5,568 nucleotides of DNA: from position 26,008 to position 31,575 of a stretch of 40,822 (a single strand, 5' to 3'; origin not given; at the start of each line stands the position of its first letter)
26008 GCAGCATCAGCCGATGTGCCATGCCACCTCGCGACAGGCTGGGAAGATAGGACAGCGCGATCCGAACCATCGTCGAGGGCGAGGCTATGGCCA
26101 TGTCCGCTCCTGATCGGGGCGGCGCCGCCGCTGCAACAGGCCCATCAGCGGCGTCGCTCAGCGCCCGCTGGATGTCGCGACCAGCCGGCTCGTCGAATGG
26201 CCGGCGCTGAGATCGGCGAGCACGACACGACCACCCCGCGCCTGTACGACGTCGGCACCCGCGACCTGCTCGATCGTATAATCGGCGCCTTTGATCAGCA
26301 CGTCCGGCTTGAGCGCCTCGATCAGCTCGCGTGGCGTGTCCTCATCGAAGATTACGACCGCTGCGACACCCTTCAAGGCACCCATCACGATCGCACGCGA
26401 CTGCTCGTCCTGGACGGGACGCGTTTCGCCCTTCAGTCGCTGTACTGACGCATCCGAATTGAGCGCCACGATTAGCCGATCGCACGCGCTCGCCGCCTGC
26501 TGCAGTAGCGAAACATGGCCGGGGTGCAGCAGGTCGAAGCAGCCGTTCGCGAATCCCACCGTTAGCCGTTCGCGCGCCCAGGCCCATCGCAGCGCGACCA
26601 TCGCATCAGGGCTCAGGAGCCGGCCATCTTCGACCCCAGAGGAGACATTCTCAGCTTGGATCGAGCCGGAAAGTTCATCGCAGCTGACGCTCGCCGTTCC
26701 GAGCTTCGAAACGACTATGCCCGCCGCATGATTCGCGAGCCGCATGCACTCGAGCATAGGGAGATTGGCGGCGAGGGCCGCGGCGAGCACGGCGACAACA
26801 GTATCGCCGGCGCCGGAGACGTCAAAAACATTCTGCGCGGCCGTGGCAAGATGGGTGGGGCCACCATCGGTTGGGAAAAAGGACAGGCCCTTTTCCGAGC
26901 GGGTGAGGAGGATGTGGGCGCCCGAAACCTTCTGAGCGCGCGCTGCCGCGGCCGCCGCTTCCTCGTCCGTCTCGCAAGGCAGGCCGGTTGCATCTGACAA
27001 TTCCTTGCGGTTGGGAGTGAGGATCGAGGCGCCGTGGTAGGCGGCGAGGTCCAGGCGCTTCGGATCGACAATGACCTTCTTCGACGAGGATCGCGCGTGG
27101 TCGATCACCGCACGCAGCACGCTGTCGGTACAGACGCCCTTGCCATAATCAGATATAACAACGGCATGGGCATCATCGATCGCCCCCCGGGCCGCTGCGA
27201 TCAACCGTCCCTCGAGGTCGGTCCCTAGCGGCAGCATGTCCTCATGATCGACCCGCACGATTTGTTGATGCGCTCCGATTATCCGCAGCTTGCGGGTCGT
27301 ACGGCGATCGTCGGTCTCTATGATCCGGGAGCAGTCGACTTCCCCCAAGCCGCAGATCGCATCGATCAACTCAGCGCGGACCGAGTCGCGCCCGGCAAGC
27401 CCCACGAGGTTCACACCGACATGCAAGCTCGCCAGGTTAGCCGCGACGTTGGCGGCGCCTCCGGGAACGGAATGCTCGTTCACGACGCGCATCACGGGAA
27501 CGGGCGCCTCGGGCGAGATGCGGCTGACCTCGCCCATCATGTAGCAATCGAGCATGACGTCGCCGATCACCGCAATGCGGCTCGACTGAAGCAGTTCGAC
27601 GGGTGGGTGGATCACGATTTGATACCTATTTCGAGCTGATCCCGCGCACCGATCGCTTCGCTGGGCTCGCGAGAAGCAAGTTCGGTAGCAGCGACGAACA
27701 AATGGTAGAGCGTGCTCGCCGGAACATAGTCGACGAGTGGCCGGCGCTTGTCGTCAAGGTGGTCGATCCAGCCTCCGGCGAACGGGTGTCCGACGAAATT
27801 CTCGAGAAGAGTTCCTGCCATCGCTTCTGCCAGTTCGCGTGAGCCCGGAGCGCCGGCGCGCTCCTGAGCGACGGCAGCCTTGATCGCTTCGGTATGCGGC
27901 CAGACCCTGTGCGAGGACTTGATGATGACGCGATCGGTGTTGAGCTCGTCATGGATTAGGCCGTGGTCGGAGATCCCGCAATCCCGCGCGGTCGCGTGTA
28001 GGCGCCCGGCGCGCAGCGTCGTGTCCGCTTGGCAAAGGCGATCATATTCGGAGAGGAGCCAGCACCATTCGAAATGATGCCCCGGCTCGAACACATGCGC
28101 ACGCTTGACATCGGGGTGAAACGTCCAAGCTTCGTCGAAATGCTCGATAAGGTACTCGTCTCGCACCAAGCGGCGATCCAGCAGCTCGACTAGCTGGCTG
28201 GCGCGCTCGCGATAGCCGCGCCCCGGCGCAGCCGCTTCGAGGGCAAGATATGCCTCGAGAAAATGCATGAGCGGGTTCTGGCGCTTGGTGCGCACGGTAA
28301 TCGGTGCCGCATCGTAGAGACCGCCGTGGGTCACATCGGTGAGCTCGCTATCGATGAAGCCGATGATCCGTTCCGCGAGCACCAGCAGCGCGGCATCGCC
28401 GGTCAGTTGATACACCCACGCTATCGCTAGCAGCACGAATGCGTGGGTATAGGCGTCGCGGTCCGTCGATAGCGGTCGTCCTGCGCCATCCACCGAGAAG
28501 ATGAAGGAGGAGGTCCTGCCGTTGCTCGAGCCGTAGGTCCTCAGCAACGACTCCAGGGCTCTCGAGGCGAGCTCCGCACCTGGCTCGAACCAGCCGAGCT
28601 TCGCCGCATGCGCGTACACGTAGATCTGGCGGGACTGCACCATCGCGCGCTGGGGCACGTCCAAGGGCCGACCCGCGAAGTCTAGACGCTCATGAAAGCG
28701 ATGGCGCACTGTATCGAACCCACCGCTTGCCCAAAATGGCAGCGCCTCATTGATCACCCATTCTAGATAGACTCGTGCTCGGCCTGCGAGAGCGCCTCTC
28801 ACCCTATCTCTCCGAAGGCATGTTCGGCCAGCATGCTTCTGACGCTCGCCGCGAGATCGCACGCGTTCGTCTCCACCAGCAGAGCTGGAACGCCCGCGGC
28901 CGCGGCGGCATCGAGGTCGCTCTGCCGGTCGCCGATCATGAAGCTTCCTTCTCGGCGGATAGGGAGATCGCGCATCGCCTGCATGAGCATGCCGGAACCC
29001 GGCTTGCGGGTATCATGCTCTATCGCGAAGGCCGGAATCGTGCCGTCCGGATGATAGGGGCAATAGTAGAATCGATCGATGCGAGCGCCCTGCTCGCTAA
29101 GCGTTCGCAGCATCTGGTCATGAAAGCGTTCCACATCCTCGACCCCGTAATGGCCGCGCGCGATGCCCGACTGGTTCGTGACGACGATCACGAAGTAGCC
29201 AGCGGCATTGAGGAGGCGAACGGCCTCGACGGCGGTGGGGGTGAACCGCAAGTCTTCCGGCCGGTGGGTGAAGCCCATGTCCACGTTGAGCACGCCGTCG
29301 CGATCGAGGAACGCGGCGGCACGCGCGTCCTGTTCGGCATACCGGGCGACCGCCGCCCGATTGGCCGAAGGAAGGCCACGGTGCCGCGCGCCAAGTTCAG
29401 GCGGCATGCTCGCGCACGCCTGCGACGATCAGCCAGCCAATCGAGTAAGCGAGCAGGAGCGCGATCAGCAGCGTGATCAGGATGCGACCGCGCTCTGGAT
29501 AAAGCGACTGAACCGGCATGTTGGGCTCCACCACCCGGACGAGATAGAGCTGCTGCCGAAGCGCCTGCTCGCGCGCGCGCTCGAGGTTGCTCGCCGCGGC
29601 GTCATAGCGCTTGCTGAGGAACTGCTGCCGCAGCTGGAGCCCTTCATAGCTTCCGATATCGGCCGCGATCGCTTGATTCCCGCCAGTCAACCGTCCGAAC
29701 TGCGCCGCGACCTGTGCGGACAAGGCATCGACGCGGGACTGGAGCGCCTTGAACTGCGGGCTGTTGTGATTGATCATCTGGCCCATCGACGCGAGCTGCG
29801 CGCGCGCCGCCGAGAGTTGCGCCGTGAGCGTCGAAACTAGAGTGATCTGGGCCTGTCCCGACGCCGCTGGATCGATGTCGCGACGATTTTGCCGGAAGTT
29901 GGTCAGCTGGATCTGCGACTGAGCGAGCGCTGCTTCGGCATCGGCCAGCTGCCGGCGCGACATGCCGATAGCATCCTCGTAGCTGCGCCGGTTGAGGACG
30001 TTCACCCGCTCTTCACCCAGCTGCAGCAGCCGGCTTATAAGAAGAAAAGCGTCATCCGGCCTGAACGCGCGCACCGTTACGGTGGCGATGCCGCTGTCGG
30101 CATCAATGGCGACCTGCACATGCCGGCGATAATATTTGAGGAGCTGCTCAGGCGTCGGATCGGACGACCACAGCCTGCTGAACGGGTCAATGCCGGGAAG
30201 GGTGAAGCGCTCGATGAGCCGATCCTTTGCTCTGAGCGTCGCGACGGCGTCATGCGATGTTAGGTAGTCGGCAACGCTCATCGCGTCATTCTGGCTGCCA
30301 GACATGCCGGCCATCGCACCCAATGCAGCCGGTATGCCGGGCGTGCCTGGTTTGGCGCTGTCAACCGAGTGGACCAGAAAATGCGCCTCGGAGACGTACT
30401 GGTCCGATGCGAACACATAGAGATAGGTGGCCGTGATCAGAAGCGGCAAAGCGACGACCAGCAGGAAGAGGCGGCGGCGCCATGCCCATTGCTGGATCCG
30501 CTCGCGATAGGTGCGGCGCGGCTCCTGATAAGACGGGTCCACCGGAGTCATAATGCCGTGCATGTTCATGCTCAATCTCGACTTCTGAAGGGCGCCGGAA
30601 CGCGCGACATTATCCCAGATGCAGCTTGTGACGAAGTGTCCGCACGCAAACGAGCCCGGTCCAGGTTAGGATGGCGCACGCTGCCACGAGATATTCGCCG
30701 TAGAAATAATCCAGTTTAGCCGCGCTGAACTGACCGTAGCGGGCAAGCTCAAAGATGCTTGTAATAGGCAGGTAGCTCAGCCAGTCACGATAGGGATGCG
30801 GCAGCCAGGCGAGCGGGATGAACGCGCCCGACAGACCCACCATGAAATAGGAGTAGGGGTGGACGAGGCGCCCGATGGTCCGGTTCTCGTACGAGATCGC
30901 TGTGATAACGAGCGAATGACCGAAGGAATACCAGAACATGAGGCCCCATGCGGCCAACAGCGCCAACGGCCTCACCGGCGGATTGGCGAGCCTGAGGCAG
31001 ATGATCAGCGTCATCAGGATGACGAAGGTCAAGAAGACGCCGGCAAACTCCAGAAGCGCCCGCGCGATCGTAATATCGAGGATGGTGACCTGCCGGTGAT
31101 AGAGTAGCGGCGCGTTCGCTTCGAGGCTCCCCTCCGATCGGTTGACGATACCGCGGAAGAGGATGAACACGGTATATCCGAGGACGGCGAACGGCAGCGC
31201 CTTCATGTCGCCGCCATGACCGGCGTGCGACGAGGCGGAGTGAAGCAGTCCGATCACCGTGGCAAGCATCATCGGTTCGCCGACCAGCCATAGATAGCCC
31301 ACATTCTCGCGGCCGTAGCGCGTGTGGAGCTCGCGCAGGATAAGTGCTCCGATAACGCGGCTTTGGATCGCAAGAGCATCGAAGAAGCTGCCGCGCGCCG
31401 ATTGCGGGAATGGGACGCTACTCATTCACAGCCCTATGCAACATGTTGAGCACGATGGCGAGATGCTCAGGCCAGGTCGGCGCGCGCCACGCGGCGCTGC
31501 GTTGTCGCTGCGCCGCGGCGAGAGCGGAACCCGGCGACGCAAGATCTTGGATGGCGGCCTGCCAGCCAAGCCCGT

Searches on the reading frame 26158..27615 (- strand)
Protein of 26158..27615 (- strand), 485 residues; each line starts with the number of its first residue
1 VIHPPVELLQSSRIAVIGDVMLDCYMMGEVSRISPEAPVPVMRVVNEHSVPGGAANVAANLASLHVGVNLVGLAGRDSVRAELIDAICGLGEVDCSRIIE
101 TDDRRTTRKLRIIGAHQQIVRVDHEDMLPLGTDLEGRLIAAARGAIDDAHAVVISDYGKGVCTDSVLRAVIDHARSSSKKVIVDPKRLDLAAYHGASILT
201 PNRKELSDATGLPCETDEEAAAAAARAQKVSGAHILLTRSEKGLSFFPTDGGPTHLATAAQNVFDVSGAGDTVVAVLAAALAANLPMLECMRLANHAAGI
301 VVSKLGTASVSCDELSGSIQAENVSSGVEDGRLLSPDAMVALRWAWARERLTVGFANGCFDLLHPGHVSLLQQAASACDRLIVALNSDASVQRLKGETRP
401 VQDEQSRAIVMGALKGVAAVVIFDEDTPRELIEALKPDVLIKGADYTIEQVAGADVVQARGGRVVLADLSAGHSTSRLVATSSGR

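Call 7: search_protein_families(library=pfam, proteins=[window:26158-27615:-], max_evalue=0.001)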
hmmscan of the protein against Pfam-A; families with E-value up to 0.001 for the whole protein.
window:26158-27615:- (485 aa): 4 families
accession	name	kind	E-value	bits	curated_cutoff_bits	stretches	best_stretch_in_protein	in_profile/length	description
PF00294.29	PfkB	-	2.5e-40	139.1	25.8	1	13-309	3-297/302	pfkB family carbohydrate kinase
PF01467.32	CTP_transf_like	-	2.2e-15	57.5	21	1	356-448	2-92/133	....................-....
PF08543.17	Phos_pyr_kin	-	1.9e-07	31.2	27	1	193-295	117-225/246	Phosphomethylpyrimidine kinase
PF01256.23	Carb_kinase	-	1.1e-06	28.8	27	1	147-291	64-209/242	NAD(P)H-hydrate dehydratase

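Call 10: search_protein_families(library=ncbifam, proteins=[window:26158-27615:-], max_evalue=0.001)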
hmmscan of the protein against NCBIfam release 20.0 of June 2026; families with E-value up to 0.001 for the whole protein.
window:26158-27615:- (485 aa): 22 families
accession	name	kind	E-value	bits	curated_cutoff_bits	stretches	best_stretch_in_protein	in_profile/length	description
NF008454.0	PRK11316.1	equivalog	1.2e-140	469.3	521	1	9-480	8-469/475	bifunctional D-glycero-beta-D-manno-heptose-7-phosphate kinase/D-glycero-beta-D-manno-heptose 1-phosphate adenylyltransferase HldE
TIGR02198.1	rfaE_dom_I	equivalog_domain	1.4e-106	356.2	345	1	9-319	5-314/315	D-glycero-beta-D-manno-heptose-7-phosphate kinase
TIGR02199.1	rfaE_dom_II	equivalog_domain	2.7e-54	182.9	181.5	1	346-480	6-140/144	D-glycero-beta-D-manno-heptose 1-phosphate adenylyltransferase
TIGR02152.1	D_ribokin_bact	equivalog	2.2e-19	69.9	299.65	1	14-309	1-288/298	ribokinase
TIGR03168.1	1-PFK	subfamily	1e-17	64.1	216.4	1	41-314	24-294/305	hexose kinase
TIGR03828.1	pfkB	equivalog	5.8e-16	58.4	292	1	41-311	24-291/305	1-phosphofructokinase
TIGR00125.1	cyt_tran_rel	domain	1.8e-14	53.7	27.7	1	353-414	1-59/65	adenylyltransferase/cytidyltransferase family protein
NF008353.0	PRK11142.1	equivalog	7.8e-14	51.9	341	1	51-307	39-289/307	ribokinase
NF041320.1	pfkB_Halo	equivalog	7.1e-10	38.8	400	1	175-324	150-299/302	1-phosphofructokinase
TIGR04382.1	myo_inos_iolC_N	equivalog_domain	2.2e-09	37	300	1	198-309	191-297/309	5-dehydro-2-deoxygluconokinase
TIGR01518.1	g3p_cytidyltrns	equivalog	5.4e-08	33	165.4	1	357-446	4-92/125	glycerol-3-phosphate cytidylyltransferase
NF007355.0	PRK09850.1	equivalog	1.1e-07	31.2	540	1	51-304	39-289/313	pseudouridine kinase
NF007068.0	PRK09513.1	equivalog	1.2e-07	31.3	432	1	54-304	42-288/312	1-phosphofructokinase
NF001985.0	PRK00777.1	subfamily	2.5e-06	27.7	104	1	358-407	11-58/157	pantetheine-phosphate adenylyltransferase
TIGR00196.1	yjeF_cterm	hypoth_equivalog_domain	3.8e-06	26.4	129.85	1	145-299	95-247/277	NAD(P)H-hydrate dehydratase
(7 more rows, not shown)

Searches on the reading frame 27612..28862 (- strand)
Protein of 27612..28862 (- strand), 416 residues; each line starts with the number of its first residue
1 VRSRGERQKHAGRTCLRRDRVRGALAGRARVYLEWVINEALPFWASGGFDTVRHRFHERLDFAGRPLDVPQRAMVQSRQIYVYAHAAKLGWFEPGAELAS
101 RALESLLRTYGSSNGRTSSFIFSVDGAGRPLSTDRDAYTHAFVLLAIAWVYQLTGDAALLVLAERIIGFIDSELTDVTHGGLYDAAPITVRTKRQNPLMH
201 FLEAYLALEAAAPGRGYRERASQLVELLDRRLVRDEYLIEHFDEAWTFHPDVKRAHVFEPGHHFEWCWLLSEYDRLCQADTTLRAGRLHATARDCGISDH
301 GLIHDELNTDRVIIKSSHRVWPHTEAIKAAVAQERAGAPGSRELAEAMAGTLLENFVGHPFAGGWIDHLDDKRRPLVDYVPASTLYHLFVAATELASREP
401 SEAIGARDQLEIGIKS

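Call 7: search_protein_families(library=pfam, proteins=[window:27612-28862:-], max_evalue=0.001)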
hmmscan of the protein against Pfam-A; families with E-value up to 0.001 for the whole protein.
window:27612-28862:- (416 aa): 1 family
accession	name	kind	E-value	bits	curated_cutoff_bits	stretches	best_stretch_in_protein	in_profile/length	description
PF07221.17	GlcNAc_2-epim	-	7.4e-56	190.3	23.4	1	56-391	2-347/347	N-acylglucosamine 2-epimerase (GlcNAc 2-epimerase)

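Call 10: search_protein_families(library=ncbifam, proteins=[window:27612-28862:-], max_evalue=0.001)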
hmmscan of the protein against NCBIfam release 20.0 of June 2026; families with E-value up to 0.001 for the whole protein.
window:27612-28862:- (416 aa): 3 families
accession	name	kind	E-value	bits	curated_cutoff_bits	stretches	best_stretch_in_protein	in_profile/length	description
NF041848.1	celb_epim_EpiA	equivalog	1.4e-12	47.4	800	1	43-314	27-313/405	cellobiose 2-epimerase EpiA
NF051846.1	ManIsomPseudo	equivalog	9.6e-12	44.5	600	1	71-391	45-383/401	D-mannose isomerase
NF052547.1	AcylGsamEpipAGE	equivalog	1.9e-09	37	600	1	29-273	5-247/384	n-acyl-d-glucosamine 2-epimerase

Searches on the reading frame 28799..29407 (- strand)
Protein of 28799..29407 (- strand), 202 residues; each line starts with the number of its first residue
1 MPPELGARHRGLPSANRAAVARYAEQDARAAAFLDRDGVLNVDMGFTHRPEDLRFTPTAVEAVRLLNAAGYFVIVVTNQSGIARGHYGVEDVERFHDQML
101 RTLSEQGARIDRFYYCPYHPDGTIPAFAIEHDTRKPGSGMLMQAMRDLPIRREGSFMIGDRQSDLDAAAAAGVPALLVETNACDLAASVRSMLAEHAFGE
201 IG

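Call 8: search_protein_families(library=pfam, proteins=[window:28799-29407:-], max_evalue=0.001)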
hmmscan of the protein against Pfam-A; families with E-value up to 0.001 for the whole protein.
window:28799-29407:- (202 aa): 5 families
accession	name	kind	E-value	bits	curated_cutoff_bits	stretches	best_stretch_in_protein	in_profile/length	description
PF13242.12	Hydrolase_like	-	4.7e-12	46.1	22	1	134-185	3-55/75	HAD-hyrolase-like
PF13419.12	HAD_2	-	2.4e-06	28.2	23.8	1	133-178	133-178/178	Haloacid dehalogenase-like hydrolase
PF08645.17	PNK3P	-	9.3e-06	25.9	22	1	47-161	21-126/161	Polynucleotide kinase 3 phosphatase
PF00702.32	Hydrolase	-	8.8e-05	23.4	26.4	0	51-172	95-191/191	haloacid dehalogenase-like hydrolase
PF13344.12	Hydrolase_6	-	0.00018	21.9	27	1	33-87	2-47/101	Haloacid dehalogenase-like hydrolase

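Call 10: search_protein_families(library=ncbifam, proteins=[window:28799-29407:-], max_evalue=0.001)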
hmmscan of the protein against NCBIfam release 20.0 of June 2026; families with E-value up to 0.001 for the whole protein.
window:28799-29407:- (202 aa): 14 families
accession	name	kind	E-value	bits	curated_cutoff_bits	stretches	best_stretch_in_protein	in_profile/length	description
NF006506.0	PRK08942.1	equivalog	3.8e-45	153.7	178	1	31-181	5-150/182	D-glycero-beta-D-manno-heptose 1,7-bisphosphate 7-phosphatase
TIGR00213.1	GmhB_yaeD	subfamily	2.3e-41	141.4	149.6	1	31-182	3-154/176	D-glycero-beta-D-manno-heptose 1,7-bisphosphate 7-phosphatase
TIGR01656.1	Histidinol-ppas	subfamily_domain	8.8e-38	129.5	84.15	1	31-178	2-146/149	histidinol-phosphate phosphatase domain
TIGR01662.1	HAD-SF-IIIA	subfamily_domain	4.6e-31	107.8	44.6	1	31-179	2-139/141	HAD-IIIA family hydrolase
NF050049.1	HBPPhtaseGmhB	domain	1.5e-30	106.2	250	1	30-179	4-144/171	D-glycero-alpha-D-manno-heptose-1,7-bisphosphate 7-phosphatase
NF003937.0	PRK05446.1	equivalog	1.8e-20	73.3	443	1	32-193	6-163/355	bifunctional histidinol-phosphatase/imidazoleglycerol-phosphate dehydratase HisB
TIGR01261.1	hisB_Nterm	equivalog_domain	1.1e-18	67.3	140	1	32-184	4-152/161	histidinol-phosphatase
NF005264.0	PRK06769.1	equivalog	9.3e-16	58.1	217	1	30-183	5-141/175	HAD-IIIA family hydrolase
NF009695.0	PRK13222.1-2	equivalog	3.5e-06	26.7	225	0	133-176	148-191/226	phosphoglycolate phosphatase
TIGR01664.1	DNA-3'-Pase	equivalog_domain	2.8e-05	24.1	107.65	1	49-161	36-136/167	DNA 3'-phosphatase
TIGR01449.2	PGP_bact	equivalog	5.8e-05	22.7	180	0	133-179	139-185/213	phosphoglycolate phosphatase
TIGR01454.1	AHBA_synth_RP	hypoth_equivalog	0.00026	20.7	246.65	1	134-187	130-186/205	AHBA synthesis associated protein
TIGR01460.1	HAD-SF-IIA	subfamily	0.00031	20.6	100.15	0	55-83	15-43/246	HAD-IIA family hydrolase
TIGR01457.1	HAD-SF-IIA-hyp2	hypoth_equivalog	0.00076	19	247.65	0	135-182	178-226/249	TIGR01457 family HAD-type hydrolase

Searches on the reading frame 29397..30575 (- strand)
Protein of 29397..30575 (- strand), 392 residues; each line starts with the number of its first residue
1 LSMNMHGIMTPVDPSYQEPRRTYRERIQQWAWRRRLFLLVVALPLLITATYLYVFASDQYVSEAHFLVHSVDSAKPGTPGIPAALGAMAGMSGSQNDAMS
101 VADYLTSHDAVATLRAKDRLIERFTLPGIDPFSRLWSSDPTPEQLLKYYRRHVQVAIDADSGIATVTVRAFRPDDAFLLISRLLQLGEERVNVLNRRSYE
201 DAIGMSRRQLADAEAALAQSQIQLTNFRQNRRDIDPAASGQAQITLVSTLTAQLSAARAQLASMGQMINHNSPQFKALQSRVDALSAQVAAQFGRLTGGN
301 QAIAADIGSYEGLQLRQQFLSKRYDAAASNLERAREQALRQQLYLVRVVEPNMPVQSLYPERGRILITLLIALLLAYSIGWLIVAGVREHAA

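Call 7: search_protein_families(library=pfam, proteins=[window:29397-30575:-], max_evalue=0.001)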
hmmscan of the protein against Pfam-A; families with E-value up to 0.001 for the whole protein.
window:29397-30575:- (392 aa): 0 families

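Call 10: search_protein_families(library=ncbifam, proteins=[window:29397-30575:-], max_evalue=0.001)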
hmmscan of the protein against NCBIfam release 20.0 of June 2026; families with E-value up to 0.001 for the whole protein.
window:29397-30575:- (392 aa): 4 families
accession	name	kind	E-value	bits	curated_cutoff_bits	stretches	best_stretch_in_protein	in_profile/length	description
TIGR01010.1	BexC_CtrB_KpsE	subfamily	4.4e-75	253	437.5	1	35-390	5-360/362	polysaccharide export inner-membrane protein, BexC/CtrB/KpsE family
NF011725.0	PRK15178.1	equivalog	1e-27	97.3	905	1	26-380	73-423/434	Vi polysaccharide ABC transporter inner membrane protein VexD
TIGR03007.1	pepcterm_ChnLen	equivalog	0.00011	20.6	278.85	1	139-280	99-239/498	XrtA system polysaccharide chain length determinant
TIGR02168.1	SMC_prok_B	equivalog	0.00036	18.4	567.35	1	187-340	666-823/1181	chromosome segregation protein SMC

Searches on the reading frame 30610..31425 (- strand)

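Call 7: search_protein_families(library=pfam, proteins=[window:30610-31425:-], max_evalue=0.001)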
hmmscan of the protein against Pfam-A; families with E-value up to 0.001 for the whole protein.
window:30610-31425:- (271 aa): 1 family
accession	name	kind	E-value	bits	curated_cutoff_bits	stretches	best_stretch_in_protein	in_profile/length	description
PF01061.29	ABC2_membrane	-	2.4e-11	44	26.9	1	25-233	3-211/211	ABC-2 type transporter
